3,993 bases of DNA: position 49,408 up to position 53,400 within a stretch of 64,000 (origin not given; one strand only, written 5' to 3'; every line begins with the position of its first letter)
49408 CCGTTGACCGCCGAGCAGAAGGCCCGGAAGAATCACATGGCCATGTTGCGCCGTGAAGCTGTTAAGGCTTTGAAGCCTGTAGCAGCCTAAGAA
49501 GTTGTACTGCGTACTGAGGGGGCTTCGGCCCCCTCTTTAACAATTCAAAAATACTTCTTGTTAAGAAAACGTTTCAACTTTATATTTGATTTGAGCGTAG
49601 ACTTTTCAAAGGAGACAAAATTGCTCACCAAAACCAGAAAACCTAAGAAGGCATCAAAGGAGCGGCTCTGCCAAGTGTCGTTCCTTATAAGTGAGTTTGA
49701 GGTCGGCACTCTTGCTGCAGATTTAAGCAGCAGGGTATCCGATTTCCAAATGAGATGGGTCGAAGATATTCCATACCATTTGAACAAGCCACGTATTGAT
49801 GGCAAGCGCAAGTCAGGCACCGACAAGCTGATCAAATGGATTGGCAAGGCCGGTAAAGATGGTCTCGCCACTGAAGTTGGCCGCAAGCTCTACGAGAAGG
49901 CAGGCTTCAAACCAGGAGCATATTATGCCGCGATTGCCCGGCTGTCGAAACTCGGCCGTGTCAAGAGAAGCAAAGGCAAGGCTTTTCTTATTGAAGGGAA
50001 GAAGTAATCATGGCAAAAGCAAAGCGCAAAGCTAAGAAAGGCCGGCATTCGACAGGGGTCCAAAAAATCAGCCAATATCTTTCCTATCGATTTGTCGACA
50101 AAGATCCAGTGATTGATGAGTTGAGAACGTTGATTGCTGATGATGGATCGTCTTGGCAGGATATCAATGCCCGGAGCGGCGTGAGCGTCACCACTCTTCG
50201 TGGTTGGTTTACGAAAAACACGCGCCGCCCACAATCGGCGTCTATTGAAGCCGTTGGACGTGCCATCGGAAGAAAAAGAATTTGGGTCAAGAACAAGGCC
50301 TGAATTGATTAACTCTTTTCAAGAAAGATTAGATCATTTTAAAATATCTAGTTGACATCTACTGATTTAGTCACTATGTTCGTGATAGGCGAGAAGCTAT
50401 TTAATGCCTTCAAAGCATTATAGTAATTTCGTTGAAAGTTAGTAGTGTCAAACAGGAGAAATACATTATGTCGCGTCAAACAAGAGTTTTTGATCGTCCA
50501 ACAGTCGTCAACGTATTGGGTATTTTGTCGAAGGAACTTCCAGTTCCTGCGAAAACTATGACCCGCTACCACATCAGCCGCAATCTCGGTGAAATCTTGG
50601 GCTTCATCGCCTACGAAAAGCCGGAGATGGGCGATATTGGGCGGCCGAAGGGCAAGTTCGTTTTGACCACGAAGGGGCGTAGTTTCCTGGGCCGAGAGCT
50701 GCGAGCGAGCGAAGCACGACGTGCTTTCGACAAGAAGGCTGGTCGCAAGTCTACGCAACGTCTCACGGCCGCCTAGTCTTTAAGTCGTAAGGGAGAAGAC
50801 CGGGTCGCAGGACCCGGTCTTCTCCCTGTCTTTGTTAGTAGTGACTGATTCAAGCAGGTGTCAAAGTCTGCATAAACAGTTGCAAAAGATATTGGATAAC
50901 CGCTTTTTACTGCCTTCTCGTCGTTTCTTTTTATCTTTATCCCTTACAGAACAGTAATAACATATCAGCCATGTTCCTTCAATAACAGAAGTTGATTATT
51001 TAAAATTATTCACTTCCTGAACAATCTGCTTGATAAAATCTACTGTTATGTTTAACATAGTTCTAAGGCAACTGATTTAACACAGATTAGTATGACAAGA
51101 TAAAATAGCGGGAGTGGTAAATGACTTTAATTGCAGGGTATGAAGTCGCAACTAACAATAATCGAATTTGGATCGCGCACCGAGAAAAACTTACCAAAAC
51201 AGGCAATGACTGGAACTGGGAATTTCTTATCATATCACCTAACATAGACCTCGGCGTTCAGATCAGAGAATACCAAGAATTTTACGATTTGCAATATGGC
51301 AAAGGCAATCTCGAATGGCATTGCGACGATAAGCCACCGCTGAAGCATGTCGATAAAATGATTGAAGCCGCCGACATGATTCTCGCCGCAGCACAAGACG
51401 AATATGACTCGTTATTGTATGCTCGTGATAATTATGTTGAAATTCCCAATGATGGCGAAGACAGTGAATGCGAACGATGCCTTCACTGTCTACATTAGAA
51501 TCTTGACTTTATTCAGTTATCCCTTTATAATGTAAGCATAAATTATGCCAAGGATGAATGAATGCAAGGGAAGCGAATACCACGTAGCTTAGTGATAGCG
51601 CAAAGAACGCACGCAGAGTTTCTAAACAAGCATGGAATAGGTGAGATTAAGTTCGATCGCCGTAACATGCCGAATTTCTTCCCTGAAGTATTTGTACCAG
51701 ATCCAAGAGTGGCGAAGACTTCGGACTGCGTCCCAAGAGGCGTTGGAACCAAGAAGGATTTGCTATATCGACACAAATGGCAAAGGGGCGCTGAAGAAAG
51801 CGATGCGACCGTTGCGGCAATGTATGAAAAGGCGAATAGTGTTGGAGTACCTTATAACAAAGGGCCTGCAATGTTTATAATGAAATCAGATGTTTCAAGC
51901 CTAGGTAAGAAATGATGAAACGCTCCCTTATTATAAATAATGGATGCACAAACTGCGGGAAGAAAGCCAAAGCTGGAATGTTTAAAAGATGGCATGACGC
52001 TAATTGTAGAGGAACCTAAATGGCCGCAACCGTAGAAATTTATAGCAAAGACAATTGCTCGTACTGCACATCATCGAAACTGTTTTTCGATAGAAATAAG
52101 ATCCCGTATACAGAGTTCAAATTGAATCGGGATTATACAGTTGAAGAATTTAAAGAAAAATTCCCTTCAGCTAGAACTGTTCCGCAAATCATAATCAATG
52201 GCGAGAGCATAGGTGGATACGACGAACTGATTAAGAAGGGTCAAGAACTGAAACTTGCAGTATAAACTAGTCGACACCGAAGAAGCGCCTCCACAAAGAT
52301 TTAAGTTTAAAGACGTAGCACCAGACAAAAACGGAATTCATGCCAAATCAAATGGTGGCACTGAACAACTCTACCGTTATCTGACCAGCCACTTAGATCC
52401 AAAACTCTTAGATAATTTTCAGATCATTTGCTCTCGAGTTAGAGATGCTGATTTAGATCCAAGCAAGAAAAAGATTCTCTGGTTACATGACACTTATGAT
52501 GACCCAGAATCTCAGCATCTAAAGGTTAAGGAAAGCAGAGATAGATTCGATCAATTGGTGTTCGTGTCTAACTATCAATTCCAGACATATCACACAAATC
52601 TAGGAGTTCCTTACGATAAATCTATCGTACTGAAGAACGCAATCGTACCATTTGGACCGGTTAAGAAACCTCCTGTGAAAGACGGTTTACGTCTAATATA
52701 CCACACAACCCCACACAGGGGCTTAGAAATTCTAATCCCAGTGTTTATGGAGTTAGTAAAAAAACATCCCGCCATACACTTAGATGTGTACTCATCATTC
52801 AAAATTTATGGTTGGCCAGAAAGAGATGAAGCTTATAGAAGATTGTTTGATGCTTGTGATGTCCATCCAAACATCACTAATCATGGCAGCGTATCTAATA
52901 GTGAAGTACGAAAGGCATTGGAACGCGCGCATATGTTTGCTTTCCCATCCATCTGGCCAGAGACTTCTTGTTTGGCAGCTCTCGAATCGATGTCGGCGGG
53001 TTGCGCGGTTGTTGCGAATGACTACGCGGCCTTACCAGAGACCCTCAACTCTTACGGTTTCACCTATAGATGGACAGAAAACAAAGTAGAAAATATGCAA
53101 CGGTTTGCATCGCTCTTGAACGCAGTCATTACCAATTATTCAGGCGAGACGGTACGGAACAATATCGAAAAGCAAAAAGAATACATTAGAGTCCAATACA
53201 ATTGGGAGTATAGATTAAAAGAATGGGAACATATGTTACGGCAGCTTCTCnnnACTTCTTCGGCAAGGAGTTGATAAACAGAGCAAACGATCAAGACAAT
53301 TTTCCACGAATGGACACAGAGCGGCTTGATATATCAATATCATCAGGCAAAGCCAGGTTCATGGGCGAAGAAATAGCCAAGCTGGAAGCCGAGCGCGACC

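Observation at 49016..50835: GC-rich (about 58-60%) island with two paralogous AT-hook-like DNA-binding genes, an HTH gene, its own promoter and two strong terminators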

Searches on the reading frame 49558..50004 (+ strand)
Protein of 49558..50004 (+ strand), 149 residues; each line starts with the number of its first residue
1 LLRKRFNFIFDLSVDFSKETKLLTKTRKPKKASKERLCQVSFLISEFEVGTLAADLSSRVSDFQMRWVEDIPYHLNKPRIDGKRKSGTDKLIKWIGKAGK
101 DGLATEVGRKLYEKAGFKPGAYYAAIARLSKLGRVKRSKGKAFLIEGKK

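Call 7: search_protein_families(library=pfam, proteins=[window:49558-50004:+], max_evalue=1)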
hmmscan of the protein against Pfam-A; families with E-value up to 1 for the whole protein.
window:49558-50004:+ (149 aa): 0 families

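Call 8: search_protein_families(library=phrogs, proteins=[window:49558-50004:+], max_evalue=0.1)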
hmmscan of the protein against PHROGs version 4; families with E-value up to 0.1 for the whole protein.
window:49558-50004:+ (149 aa): 0 families

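Call 64: search_protein_families(library=pfam, proteins=[window:49621-50004:+], max_evalue=10)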
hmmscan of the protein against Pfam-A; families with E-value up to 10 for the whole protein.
window:49621-50004:+ (128 aa): 0 families

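Call 67: search_solved_structures(query=window:49621-50004:+, max_evalue=10)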
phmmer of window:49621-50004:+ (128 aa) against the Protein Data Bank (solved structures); distinct sequences matched with E-value up to 10: 1.
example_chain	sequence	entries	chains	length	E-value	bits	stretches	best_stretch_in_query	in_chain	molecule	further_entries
2bbe_A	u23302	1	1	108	1.5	12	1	13-71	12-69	hypothetical protein SO0527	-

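Call 96: search_protein_families(library=padloc, proteins=[window:49621-50004:+], max_evalue=0.1)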
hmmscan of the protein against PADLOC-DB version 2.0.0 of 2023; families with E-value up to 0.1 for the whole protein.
window:49621-50004:+ (128 aa): 0 families

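Call 97: search_protein_families(library=ncbifam, proteins=[window:49621-50004:+], max_evalue=0.1)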
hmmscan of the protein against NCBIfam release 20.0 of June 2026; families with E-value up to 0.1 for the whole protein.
window:49621-50004:+ (128 aa): 0 families

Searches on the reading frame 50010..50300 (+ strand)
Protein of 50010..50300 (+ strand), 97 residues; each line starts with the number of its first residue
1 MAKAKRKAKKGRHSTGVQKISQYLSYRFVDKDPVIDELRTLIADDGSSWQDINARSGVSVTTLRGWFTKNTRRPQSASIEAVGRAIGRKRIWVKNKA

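Call 7: search_protein_families(library=pfam, proteins=[window:50010-50300:+], max_evalue=1)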
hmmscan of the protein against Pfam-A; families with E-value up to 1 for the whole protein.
window:50010-50300:+ (97 aa): 1 family
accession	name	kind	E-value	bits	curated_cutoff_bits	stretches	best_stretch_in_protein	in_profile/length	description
PF13384.12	HTH_23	-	0.1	12.9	24.6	0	43-67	15-38/50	Homeodomain-like domain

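Call 8: search_protein_families(library=phrogs, proteins=[window:50010-50300:+], max_evalue=0.1)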
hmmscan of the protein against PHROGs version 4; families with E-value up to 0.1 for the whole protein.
window:50010-50300:+ (97 aa): 4 families
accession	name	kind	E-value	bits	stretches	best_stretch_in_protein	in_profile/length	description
phrog_3037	-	transcription regulation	0.0031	18.4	1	29-88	13-69/189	transcriptional repressor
phrog_1590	-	unknown function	0.029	14.7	1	16-70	38-91/281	-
phrog_2328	-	transcription regulation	0.039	14.7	1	36-93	18-74/128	transcriptional repressor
phrog_296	-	integration and excision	0.062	12.9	1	29-72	223-266/626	DNA transposition protein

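Call 66: search_solved_structures(query=window:50010-50300:+, max_evalue=10, show_alignments=2)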
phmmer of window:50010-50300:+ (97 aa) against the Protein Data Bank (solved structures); distinct sequences matched with E-value up to 10: 1.
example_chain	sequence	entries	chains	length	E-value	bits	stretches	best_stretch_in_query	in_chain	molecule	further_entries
9u78_A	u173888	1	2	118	1.4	12.6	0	30-45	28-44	Single Chain Protein of De Novo Designed Helix Bundles-4EH2 with KDPV Loop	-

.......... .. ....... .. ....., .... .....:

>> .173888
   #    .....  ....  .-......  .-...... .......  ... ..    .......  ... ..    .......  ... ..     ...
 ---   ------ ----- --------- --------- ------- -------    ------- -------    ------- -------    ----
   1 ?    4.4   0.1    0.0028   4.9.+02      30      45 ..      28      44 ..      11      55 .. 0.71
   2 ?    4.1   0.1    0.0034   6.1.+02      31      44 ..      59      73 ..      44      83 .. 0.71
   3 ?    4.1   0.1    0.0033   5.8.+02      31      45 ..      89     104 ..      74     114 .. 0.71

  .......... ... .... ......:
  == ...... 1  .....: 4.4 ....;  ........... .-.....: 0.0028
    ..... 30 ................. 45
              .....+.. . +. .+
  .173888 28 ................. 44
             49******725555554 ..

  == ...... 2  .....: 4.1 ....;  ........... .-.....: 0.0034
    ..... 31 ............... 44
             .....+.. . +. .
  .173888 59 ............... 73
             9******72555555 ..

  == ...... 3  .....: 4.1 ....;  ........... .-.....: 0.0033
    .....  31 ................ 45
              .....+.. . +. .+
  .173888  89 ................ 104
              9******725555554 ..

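Call 76: predict_structure(protein=window:50010-50300:+)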
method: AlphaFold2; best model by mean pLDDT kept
length: 97 residues; sequences in the alignment: 1
mean_pLDDT: 61.1   pTM: 0.44
mean pLDDT of the five models: 61.1, 50.7, 49.2, 48.9, 44.3
residues with pLDDT >= 90: 0; 70-90: 30; 50-70: 48; < 50: 19
segments of 3 or more residues with pLDDT < 50: 9-14, 16-18, 94-97
pLDDT, mean of each block of 10 residues (from residue 1): 48 46 53 66 70 75 68 64 70 48
secondary structure, 60 per line:
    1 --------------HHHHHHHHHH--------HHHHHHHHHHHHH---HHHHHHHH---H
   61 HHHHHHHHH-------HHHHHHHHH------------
elements in order: H15-24 H33-45 H49-56 H60-69 H77-85

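Call 96: search_protein_families(library=padloc, proteins=[window:50010-50300:+], max_evalue=0.1)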
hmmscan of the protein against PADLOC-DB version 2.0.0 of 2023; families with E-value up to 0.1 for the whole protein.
window:50010-50300:+ (97 aa): 0 families

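Call 97: search_protein_families(library=ncbifam, proteins=[window:50010-50300:+], max_evalue=0.1)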
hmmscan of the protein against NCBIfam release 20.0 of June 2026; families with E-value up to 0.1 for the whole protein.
window:50010-50300:+ (97 aa): 0 families

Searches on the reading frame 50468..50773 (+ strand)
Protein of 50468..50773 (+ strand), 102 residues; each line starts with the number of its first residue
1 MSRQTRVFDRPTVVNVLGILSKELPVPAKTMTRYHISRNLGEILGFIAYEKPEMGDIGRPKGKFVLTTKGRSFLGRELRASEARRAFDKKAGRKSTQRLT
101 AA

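Call 7: search_protein_families(library=pfam, proteins=[window:50468-50773:+], max_evalue=1)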
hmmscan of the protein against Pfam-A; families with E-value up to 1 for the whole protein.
window:50468-50773:+ (102 aa): 0 families

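Call 8: search_protein_families(library=phrogs, proteins=[window:50468-50773:+], max_evalue=0.1)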
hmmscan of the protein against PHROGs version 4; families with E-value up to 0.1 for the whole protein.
window:50468-50773:+ (102 aa): 1 family
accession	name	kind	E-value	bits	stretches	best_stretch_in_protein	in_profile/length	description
phrog_2440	-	transcription regulation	0.0071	17.3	1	60-97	81-118/126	transcriptional regulator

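Call 10: search_dna_similar(query=window:50468-50773:+, collection=phages, mode=protein, max_evalue=0.01, max_rows=40)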
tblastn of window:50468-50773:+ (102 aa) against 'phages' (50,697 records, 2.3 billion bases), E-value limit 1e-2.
No match.

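Call 19: find_homologous_proteins(query=window:50468-50773:+, max_evalue=0.1)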
Query window:50468-50773:+ (102 aa): 2 proteins with E <= 0.1 among 27 candidates.
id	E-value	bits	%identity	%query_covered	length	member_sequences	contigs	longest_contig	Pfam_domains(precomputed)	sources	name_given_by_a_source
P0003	4.4e-59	214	100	100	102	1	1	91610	-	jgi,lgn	-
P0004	4.0e-44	166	81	99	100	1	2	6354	-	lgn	-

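Call 21: find_encoding_contigs(protein=P0004, flank=10000)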
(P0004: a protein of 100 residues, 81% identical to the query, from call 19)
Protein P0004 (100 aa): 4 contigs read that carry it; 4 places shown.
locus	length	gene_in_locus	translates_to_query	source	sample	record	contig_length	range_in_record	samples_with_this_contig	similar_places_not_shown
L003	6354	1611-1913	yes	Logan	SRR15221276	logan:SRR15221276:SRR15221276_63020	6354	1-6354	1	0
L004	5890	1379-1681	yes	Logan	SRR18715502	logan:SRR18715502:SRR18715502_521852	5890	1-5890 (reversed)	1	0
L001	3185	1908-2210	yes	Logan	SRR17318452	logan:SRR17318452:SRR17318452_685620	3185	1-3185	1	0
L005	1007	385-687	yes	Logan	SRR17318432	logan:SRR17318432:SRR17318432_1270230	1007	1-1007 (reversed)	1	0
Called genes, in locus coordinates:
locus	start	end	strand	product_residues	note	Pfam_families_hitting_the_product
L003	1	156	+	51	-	?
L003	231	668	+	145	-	-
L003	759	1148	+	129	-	-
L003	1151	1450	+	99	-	-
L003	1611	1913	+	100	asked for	-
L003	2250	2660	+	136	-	-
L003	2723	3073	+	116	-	-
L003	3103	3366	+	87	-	PF00462:Glutaredoxin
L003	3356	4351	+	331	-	PF00534:Glycos_transf_1, PF13692:Glyco_trans_1_4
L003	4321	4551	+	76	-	-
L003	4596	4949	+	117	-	-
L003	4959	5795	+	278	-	PF02739:5_3_exonuc_N, PF09293:RNaseH_C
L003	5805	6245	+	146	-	PF20025:DUF6433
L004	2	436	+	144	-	?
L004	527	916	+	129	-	-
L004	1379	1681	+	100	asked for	-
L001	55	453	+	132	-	-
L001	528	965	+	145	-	-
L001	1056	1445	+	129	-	-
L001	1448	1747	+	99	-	-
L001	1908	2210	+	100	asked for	-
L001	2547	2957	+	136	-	-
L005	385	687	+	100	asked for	-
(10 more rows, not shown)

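Call 52: find_related_loci(query=A3, collection=genome_contigs, flank=5000)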
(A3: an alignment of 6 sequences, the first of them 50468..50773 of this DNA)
Query A3 (102 aa) in genome_contigs; peptide patterns used: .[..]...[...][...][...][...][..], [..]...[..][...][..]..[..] (x = any residue, [..] = any of these).
56 stretches matched a pattern, but none encodes a relative of the query by tblastn (E <= 1e-3).

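Call 53: find_related_loci(query=A3, collection=viral_contigs, flank=10000)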
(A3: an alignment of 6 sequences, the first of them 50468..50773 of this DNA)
Query A3 (102 aa) in viral_contigs; peptide patterns used: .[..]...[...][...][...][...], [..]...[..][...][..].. (x = any residue, [..] = any of these).
23 stretches matched a pattern, but none encodes a relative of the query by tblastn (E <= 1e-3).

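Call 64: search_protein_families(library=pfam, proteins=[window:50468-50773:+], max_evalue=10)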
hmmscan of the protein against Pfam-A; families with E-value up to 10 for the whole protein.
window:50468-50773:+ (102 aa): 0 families

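Call 96: search_protein_families(library=padloc, proteins=[window:50468-50773:+], max_evalue=0.1)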
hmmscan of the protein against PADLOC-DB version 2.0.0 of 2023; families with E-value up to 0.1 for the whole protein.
window:50468-50773:+ (102 aa): 0 families

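Call 97: search_protein_families(library=ncbifam, proteins=[window:50468-50773:+], max_evalue=0.1)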
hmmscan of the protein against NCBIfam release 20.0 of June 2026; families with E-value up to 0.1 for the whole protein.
window:50468-50773:+ (102 aa): 0 families

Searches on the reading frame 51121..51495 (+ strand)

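Call 7: search_protein_families(library=pfam, proteins=[window:51121-51495:+], max_evalue=1)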
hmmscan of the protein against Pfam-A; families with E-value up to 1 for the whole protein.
window:51121-51495:+ (125 aa): 0 families

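Call 8: search_protein_families(library=phrogs, proteins=[window:51121-51495:+], max_evalue=0.1)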
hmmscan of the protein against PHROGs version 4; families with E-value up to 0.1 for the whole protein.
window:51121-51495:+ (125 aa): 1 family
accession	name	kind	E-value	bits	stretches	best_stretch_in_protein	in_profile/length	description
phrog_34131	-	unknown function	0.016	16.3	0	1-21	29-49/51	-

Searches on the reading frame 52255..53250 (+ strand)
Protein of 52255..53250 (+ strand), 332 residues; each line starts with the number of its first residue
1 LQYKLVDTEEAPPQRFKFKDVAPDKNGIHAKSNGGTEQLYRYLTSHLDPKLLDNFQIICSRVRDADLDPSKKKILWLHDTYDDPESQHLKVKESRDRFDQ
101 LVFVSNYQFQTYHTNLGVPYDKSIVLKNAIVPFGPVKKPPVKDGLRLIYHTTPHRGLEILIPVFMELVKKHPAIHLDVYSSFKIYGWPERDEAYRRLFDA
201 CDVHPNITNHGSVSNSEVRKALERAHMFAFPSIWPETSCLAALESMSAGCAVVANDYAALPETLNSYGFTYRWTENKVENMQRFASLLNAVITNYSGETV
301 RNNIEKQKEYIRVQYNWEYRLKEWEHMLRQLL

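Call 54: find_related_loci(query=window:52255-53250:+, collection=viral_contigs, flank=8000)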
Query window:52255-53250:+ (332 aa) in viral_contigs; peptide patterns used: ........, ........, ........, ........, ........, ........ (x = any residue, [..] = any of these).
25 stretches matched a pattern; 9 encode a relative of the query (tblastn E <= 1e-3); 9 distinct loci.
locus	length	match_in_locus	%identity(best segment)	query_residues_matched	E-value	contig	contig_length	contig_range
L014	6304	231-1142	50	26-331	3e-99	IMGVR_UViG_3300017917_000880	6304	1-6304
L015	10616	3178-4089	48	26-332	1e-89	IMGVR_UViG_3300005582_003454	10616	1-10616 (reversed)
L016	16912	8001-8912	48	26-332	1e-89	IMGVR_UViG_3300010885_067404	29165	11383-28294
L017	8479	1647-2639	44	6-332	2e-89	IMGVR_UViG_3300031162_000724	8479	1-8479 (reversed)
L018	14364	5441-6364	44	26-331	3e-83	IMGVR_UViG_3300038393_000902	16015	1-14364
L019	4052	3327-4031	56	26-263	7e-82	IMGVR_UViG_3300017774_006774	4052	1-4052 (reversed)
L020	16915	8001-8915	42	24-331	2e-75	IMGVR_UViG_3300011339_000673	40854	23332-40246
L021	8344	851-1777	41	24-332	1e-67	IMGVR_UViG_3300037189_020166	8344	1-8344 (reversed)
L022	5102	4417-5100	47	18-248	2e-64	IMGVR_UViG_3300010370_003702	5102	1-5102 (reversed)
